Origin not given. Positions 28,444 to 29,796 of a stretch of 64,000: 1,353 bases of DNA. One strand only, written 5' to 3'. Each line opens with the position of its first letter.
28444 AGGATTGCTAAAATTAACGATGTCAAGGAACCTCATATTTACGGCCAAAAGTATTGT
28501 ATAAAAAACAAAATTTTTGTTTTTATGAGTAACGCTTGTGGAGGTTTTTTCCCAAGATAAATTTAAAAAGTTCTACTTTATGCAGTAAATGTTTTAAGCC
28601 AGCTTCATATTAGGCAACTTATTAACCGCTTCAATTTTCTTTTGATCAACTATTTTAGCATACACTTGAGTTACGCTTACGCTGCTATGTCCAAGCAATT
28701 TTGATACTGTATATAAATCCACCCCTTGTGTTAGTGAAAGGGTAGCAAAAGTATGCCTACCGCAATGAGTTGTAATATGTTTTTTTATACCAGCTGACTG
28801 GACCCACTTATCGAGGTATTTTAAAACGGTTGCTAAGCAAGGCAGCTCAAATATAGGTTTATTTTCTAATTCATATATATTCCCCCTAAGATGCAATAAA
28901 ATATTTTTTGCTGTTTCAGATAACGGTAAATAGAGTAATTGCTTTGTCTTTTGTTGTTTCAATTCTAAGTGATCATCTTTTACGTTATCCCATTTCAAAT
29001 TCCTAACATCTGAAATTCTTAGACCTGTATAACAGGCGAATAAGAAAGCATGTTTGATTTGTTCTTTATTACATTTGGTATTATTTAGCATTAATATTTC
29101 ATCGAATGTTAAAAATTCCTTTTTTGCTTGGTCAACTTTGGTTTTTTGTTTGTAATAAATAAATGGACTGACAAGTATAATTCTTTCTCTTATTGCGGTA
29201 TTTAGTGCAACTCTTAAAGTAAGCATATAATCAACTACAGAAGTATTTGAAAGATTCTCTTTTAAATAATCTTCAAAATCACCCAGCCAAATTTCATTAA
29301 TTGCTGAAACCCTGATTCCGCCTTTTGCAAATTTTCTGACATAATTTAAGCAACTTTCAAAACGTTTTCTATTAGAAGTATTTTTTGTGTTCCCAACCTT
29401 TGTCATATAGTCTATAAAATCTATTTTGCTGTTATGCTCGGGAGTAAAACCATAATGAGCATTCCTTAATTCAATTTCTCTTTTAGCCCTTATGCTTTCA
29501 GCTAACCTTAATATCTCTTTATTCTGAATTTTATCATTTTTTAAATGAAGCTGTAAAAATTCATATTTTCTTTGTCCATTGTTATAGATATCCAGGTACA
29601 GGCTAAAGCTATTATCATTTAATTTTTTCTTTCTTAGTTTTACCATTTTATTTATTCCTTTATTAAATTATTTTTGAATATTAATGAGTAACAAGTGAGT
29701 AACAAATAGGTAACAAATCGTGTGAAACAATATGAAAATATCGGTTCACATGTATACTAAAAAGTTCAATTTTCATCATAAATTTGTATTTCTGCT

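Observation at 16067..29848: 13.8-kb AT-rich integrative island bounded by a perfect 18-bp direct repeat, inserted 4 bp upstream of the ispF start codon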

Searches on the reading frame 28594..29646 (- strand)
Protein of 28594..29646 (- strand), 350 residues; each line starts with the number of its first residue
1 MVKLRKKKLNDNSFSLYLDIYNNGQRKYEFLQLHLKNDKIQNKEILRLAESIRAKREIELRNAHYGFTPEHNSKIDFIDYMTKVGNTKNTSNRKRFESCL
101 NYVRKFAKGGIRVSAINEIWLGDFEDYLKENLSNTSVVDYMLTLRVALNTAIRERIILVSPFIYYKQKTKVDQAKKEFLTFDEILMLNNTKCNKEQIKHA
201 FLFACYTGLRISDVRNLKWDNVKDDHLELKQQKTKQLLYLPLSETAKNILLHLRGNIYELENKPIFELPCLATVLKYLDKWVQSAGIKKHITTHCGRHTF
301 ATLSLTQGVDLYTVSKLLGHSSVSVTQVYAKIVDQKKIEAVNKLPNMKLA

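Call 9: search_protein_families(library=pfam, proteins=[window:28594-29646:-], max_evalue=0.01)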
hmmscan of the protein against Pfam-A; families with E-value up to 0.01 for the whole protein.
window:28594-29646:- (350 aa): 3 families
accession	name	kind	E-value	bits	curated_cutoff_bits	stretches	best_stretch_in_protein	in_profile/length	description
PF00589.27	Phage_integrase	-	2e-25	90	27.1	1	178-333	2-169/172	Phage integrase family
PF13102.12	Phage_int_SAM_5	-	7.1e-15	55.6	22.3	1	78-163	3-94/98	Phage integrase SAM-like domain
PF17293.8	Arm-DNA-bind_5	-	1.8e-11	44.8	22.6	1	2-65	1-80/87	Arm DNA-binding domain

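Call 21: search_protein_families(library=padloc, proteins=[window:28594-29646:-], max_evalue=0.01)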
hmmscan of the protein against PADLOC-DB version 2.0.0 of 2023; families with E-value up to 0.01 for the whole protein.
window:28594-29646:- (350 aa): 0 families

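Call 24: find_homologous_proteins(query=window:28594-29646:-, max_evalue=1e-20)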
Query window:28594-29646:- (350 aa): 6347 proteins with E <= 1e-20 among 8000 candidates; the best 120 are listed.
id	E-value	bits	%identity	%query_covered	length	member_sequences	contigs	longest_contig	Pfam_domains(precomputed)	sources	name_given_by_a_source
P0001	7.2e-229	776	100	100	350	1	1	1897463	PF17293.9,PF13102.13,PF00589.28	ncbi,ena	-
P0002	1.0e-160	552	71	100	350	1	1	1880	PF17293.9,PF13102.13,PF00589.28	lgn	-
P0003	1.4e-148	512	64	100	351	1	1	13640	PF17293.9,PF13102.13,PF00589.28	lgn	-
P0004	4.5e-146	504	64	100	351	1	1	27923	PF17293.9,PF13102.13,PF00589.28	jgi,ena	-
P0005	1.0e-144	500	63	100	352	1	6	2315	PF17293.9,PF13102.13,PF00589.28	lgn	-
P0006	4.9e-144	497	62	100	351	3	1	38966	PF17293.9,PF13102.13,PF00589.28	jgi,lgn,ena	-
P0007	4.7e-140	484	61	100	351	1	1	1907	PF17293.9,PF13102.13,PF00589.28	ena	-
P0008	4.1e-134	465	59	100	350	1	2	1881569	PF17293.9,PF13102.13,PF00589.28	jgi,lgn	jgi:integrase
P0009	2.5e-124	433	55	100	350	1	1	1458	PF17293.9,PF13102.13,PF00589.28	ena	-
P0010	1.3e-118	414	54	100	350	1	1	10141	PF17293.9,PF13102.13,PF00589.28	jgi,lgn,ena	-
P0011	2.3e-110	387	52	100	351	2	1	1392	PF17293.9,PF13102.13,PF00589.28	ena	-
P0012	6.0e-110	385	51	100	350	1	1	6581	PF17293.9,PF13102.13,PF00589.28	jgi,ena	jgi:integrase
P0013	8.5e-110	385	52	100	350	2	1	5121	PF17293.9,PF13102.13,PF00589.28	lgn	-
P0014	3.1e-109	383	53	100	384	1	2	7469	PF17293.9,PF13102.13,PF00589.28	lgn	-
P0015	1.4e-107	378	51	99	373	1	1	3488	PF17293.9,PF13102.13,PF00589.28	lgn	-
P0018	5.9e-102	359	51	100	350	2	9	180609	PF17293.9,PF13102.13,PF00589.28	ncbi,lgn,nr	ncbi:MAG: site-specific integrase [Ignavibacteria bacterium]|nr:site-specific integrase [Ignavibacte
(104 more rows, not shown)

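Call 25: find_encoding_contigs(protein=P0004, flank=10000, max_places=3)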
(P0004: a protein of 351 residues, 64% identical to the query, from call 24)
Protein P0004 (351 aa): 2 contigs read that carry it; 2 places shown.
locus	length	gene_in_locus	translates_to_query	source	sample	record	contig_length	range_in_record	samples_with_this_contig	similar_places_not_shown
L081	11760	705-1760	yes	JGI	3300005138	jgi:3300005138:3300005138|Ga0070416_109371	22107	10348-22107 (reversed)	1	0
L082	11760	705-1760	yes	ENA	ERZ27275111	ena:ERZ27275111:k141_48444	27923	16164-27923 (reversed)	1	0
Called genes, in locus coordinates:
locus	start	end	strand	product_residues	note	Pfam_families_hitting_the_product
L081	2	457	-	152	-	?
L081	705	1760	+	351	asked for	PF17293:Arm-DNA-bind_5, PF13102:Phage_int_SAM_5, PF00589:Phage_integrase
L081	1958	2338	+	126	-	PF08308:PEGA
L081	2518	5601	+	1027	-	PF04313:HSDR_N, PF04851:ResIII, PF18766:SWI2_SNF2, PF22679:T1R_D3-like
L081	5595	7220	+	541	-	PF02384:N6_Mtase, PF07669:Eco57I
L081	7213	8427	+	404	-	PF01420:Methylase_S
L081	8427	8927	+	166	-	-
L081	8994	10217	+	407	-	-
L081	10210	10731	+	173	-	-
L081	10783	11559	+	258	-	PF10539:Dev_Cell_Death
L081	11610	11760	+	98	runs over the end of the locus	-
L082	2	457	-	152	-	?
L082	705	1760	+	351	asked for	PF17293:Arm-DNA-bind_5, PF13102:Phage_int_SAM_5, PF00589:Phage_integrase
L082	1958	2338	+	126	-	PF08308:PEGA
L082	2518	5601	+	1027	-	PF04313:HSDR_N, PF04851:ResIII, PF18766:SWI2_SNF2, PF22679:T1R_D3-like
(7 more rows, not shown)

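Call 26: find_encoding_contigs(protein=P0006, flank=10000, max_places=3)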
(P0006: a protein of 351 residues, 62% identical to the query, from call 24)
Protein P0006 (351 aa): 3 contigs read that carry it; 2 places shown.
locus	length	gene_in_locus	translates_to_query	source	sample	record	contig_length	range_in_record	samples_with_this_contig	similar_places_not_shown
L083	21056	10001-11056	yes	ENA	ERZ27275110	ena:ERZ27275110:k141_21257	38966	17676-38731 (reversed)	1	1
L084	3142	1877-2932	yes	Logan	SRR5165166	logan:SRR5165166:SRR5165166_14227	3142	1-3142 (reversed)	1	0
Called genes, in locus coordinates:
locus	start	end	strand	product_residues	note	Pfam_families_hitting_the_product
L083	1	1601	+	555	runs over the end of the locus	PF10079:Rossmann-like_BshC, PF24850:CC_BshC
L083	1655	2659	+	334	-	PF01075:Glyco_transf_9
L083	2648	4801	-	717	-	PF14870:PSII_BNR, PF15902:Sortilin-Vps10 (weak), PF18962:Por_Secre_tail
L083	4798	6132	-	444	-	PF14870:PSII_BNR (faint)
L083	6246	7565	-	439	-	PF09113:N-glycanase_C, PF18962:Por_Secre_tail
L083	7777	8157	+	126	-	-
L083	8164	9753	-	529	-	PF06739:SBBP (faint), PF18962:Por_Secre_tail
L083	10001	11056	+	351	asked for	PF17293:Arm-DNA-bind_5, PF13102:Phage_int_SAM_5, PF00589:Phage_integrase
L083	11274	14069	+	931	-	PF04313:HSDR_N, PF00270:DEAD, PF04851:ResIII, PF18766:SWI2_SNF2, PF00271:Helicase_C (faint), PF08463:EcoEI_R_C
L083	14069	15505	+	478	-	PF01420:Methylase_S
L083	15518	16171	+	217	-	PF13271:DUF4062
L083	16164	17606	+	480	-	PF04326:SLFN_AlbA_2, PF13749:HATPase_c_4, PF12802:MarR_2 (faint)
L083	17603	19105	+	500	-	PF12161:HsdM_N, PF02384:N6_Mtase, PF20473:MmeI_Mtase (faint), PF07669:Eco57I (weak)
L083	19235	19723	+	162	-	-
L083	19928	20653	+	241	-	-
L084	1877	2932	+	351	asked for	PF17293:Arm-DNA-bind_5, PF13102:Phage_int_SAM_5, PF00589:Phage_integrase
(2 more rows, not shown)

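Call 27: find_encoding_contigs(protein=P0008, flank=10000, max_places=3)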
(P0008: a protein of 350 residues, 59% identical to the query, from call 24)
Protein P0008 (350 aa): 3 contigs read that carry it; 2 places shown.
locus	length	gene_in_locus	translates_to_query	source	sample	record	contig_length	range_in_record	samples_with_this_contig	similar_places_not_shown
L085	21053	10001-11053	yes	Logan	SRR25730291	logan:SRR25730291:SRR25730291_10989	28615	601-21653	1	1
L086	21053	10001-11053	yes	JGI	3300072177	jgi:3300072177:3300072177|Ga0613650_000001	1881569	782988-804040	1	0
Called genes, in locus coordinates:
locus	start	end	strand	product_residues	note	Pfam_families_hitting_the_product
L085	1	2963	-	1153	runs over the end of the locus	-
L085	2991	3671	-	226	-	PF13709:DUF4159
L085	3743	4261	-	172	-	-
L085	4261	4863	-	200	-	PF13302:Acetyltransf_3, PF00583:Acetyltransf_1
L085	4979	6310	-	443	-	PF11918:Peptidase_S41_N, PF03572:Peptidase_S41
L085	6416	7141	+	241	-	PF01259:SAICAR_synt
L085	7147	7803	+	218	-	PF02666:PS_Dcarbxylase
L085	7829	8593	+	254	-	PF01066:CDP-OH_P_transf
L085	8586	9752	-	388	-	PF00266:Aminotran_5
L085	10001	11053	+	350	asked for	PF17293:Arm-DNA-bind_5, PF13102:Phage_int_SAM_5, PF00589:Phage_integrase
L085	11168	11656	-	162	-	PF01925:TauE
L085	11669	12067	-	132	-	-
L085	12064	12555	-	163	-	PF08534:Redoxin, PF00578:AhpC-TSA, PF00085:Thioredoxin (weak), PF13905:Thioredoxin_8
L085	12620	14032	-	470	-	PF25917:BSH_RND, PF25919:BSH_CusB (weak), PF25973:BSH_CzcB, PF25944:Beta-barrel_RND (weak), PF25954:Beta-barrel_RND_2, PF25975:CzcB_C (faint)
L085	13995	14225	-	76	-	-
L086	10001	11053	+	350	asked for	PF17293:Arm-DNA-bind_5, PF13102:Phage_int_SAM_5, PF00589:Phage_integrase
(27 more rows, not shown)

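Call 31: find_related_loci(query=A2, collection=metagenome_contigs, flank=10000)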
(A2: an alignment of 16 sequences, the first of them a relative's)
Query A2 (350 aa) in metagenome_contigs; peptide patterns used: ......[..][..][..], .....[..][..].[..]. (x = any residue, [..] = any of these).
600 stretches matched a pattern (row limit reached: there are more); 574 encode a relative of the query (tblastn E <= 1e-3); the best 80 are kept; 80 distinct loci.
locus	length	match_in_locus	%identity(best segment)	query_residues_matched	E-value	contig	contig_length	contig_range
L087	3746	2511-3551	45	2-347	2e-93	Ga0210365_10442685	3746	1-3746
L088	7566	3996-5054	43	2-349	9e-91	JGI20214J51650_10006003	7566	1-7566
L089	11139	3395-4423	41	2-345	2e-82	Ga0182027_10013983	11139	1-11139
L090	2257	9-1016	42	15-344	3e-82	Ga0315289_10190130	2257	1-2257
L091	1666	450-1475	40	2-347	2e-82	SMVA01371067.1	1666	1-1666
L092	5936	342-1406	39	2-350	4e-76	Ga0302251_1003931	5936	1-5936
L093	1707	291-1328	41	2-348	4e-78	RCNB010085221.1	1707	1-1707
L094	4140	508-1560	39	2-349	3e-74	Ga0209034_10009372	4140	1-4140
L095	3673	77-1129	40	2-349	3e-74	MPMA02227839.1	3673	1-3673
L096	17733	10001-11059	38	2-347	9e-74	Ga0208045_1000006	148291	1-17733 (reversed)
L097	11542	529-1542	40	16-350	2e-73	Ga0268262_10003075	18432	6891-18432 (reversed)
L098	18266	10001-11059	39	2-347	2e-73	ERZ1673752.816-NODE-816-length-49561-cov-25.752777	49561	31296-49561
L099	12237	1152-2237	40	2-342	1e-72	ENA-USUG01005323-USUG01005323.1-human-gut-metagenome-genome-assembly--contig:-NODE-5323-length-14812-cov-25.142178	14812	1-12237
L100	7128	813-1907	38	2-347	3e-72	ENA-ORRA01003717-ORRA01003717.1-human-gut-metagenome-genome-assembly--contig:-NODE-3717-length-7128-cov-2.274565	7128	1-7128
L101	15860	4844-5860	37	6-350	2e-71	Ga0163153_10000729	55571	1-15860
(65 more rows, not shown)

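Call 33: find_encoding_contigs(protein=P0003, flank=10000, max_places=3)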
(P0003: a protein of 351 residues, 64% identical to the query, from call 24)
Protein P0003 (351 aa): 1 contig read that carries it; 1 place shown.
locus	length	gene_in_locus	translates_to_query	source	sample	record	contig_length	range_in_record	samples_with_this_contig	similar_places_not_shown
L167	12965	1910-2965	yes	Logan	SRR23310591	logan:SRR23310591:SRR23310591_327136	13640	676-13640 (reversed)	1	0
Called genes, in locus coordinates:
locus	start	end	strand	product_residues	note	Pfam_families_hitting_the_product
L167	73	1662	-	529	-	PF06739:SBBP (faint), PF18962:Por_Secre_tail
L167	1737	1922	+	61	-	-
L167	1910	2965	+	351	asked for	PF17293:Arm-DNA-bind_5, PF13102:Phage_int_SAM_5, PF00589:Phage_integrase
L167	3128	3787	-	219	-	PF00702:Hydrolase, PF13419:HAD_2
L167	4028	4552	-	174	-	PF07690:MFS_1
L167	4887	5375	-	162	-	PF00255:GSHPx (faint), PF00578:AhpC-TSA, PF08534:Redoxin, PF13098:Thioredoxin_2 (weak), PF13905:Thioredoxin_8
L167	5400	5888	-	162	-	-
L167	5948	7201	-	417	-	PF25917:BSH_RND, PF25919:BSH_CusB (weak), PF25973:BSH_CzcB, PF25944:Beta-barrel_RND, PF25954:Beta-barrel_RND_2, PF25975:CzcB_C (faint)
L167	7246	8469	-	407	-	PF02321:OEP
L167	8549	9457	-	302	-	-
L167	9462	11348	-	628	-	PF00122:E1-E2_ATPase, PF00702:Hydrolase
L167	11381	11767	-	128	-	PF03625:DUF302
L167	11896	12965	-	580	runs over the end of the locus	?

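Call 34: find_encoding_contigs(protein=P0018, flank=10000, max_places=6)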
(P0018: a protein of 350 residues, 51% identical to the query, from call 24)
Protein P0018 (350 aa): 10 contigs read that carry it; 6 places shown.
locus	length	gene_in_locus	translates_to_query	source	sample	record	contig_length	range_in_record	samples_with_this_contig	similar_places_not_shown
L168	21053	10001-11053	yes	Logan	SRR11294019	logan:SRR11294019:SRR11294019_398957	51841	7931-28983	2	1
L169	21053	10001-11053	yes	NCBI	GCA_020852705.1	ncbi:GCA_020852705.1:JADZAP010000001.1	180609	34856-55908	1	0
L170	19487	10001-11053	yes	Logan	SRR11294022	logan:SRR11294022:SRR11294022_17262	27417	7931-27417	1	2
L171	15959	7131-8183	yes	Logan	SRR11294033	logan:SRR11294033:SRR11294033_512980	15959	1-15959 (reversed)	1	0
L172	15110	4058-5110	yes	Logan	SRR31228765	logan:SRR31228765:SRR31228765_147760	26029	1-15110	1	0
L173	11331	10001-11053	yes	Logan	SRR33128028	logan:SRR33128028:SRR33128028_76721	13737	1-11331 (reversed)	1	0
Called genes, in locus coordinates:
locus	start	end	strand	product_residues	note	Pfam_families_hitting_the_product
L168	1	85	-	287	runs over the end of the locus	PF25583:WCX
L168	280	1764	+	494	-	PF00691:OmpA, PF00092:VWA, PF13519:VWA_2 (weak)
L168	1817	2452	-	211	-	PF00072:Response_reg, PF00196:GerE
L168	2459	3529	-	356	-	PF07730:HisKA_3, PF02518:HATPase_c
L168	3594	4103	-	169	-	PF00581:Rhodanese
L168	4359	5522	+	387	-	PF01408:GFO_IDH_MocA, PF02894:GFO_IDH_MocA_C, PF22725:GFO_IDH_MocA_C3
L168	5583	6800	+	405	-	PF07075:NamZ_N, PF20732:NamZ_C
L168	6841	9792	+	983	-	PF00072:Response_reg (faint), PF01326:PPDK_N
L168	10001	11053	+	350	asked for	PF17293:Arm-DNA-bind_5 (weak), PF13102:Phage_int_SAM_5, PF00589:Phage_integrase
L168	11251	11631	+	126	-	PF08308:PEGA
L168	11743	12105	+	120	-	-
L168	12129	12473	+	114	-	-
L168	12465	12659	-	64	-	-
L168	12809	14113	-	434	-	-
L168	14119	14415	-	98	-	-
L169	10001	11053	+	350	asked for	PF17293:Arm-DNA-bind_5 (weak), PF13102:Phage_int_SAM_5, PF00589:Phage_integrase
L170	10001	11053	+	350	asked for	PF17293:Arm-DNA-bind_5 (weak), PF13102:Phage_int_SAM_5, PF00589:Phage_integrase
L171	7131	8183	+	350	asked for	PF17293:Arm-DNA-bind_5 (weak), PF13102:Phage_int_SAM_5, PF00589:Phage_integrase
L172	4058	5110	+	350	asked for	PF17293:Arm-DNA-bind_5 (weak), PF13102:Phage_int_SAM_5, PF00589:Phage_integrase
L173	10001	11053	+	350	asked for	PF17293:Arm-DNA-bind_5 (weak), PF13102:Phage_int_SAM_5, PF00589:Phage_integrase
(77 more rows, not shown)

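Call 57: search_protein_families(library=ncbifam, proteins=[window:28594-29646:-], max_evalue=0.001)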
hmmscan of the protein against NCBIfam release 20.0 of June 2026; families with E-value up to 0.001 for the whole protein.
window:28594-29646:- (350 aa): 10 families
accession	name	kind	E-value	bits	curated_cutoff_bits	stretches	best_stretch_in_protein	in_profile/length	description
TIGR02225.1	recomb_XerD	equivalog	1.2e-20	74.1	329.6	1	77-341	3-282/290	site-specific tyrosine recombinase XerD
NF040815.2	recomb_XerA_Arch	equivalog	4.3e-20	72.4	220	1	77-335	3-257/263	site-specific tyrosine recombinase/integron integrase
TIGR02224.1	recomb_XerC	equivalog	3.8e-19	69.2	335.15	1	94-337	19-282/295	tyrosine recombinase XerC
NF001399.0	PRK00283.1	subfamily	3.4e-18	65.9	279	1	96-339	30-290/300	tyrosine recombinase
TIGR02249.1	integrase_gron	subfamily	4.2e-16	59.2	265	1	277-338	245-306/315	integron integrase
NF011946.0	PRK15417.1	equivalog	3.2e-11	43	435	1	277-338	260-321/337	integron integrase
NF003462.0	PRK05084.1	equivalog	5.1e-11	41.9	267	1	284-344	296-356/360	tyrosine recombinase XerS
NF002331.0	PRK01287.1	subfamily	5.2e-09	35.5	371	1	273-333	252-313/365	site-specific tyrosine recombinase XerC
NF002685.0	PRK02436.1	equivalog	3.1e-06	27.2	178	1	165-325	81-239/245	site-specific tyrosine recombinase XerD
NF041502.1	integrase_1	equivalog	0.00053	18.8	350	0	288-350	316-377/484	site-specific integrase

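Call 59: search_solved_structures(query=window:28594-29646:-, max_evalue=0.01)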
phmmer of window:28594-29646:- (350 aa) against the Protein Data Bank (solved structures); distinct sequences matched with E-value up to 0.01: 20.
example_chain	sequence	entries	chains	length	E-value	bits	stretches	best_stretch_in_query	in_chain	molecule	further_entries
4a8e_A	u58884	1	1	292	3e-11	46.2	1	174-344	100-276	PROBABLE TYROSINE RECOMBINASE XERC-LIKE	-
5hxy_A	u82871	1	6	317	1.1e-10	44.3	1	196-335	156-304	Tyrosine recombinase XerA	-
2a3v_A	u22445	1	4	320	8e-10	41.5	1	276-336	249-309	site-specific recombinase IntI4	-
5vfz_A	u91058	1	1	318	1.8e-08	37.1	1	198-348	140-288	Gp33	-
5c6k_A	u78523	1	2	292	3.8e-08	36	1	165-341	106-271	Integrase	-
5dor_A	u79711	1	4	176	1.5e-07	34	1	178-341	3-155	Integrase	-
5dcf_A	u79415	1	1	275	3e-06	29.8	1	284-336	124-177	Tyrosine recombinase XerD,DNA translocase FtsK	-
1a0p_A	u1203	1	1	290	3.5e-06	29.6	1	284-335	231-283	SITE-SPECIFIC RECOMBINASE XERD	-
9i5v_14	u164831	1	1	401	7.6e-05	25.2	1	292-345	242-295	Ribosome-associated translation inhibitor RaiA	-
3nkh_A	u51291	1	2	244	8.7e-05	25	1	277-349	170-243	Integrase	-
5jjv_A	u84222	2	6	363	0.00013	24.4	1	272-340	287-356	Tyrosine recombinase XerH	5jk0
1aih_A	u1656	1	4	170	0.00018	23.9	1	206-336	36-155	HP1 INTEGRASE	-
5j0n_E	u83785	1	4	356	0.00057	22.3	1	47-242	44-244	Integrase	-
1z1g_A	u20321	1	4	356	0.00058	22.3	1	47-242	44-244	Integrase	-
1z1b_A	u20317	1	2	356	0.0006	22.2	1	47-242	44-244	Integrase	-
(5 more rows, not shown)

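Call 68: search_protein_families(library=phrogs, proteins=[window:28594-29646:-], max_evalue=0.001)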
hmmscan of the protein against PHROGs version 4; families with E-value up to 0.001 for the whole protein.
window:28594-29646:- (350 aa): 7 families
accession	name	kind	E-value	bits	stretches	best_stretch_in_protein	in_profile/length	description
phrog_1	-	integration and excision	9.8e-49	168.1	1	6-346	116-449/611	integrase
phrog_216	-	integration and excision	3.6e-40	138.9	1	138-346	16-238/301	integrase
phrog_7685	-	integration and excision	3.7e-09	37.5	1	286-346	176-237/240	integrase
phrog_23271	-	unknown function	7.8e-09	36.4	1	290-334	8-52/67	-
phrog_7244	-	integration and excision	3.8e-07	30.6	1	191-251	192-252/263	integrase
phrog_7269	-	integration and excision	4.6e-07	30.7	1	289-337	26-74/89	integrase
phrog_34557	-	integration and excision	5.5e-06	27.2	1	289-335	123-169/183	integrase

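Call 72: find_related_loci(query=window:28594-29646:-, collection=viral_contigs, flank=10000)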
Query window:28594-29646:- (350 aa) in viral_contigs; peptide patterns used: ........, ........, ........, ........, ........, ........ (x = any residue, [..] = any of these).
8 stretches matched a pattern, but none encodes a relative of the query by tblastn (E <= 1e-3).
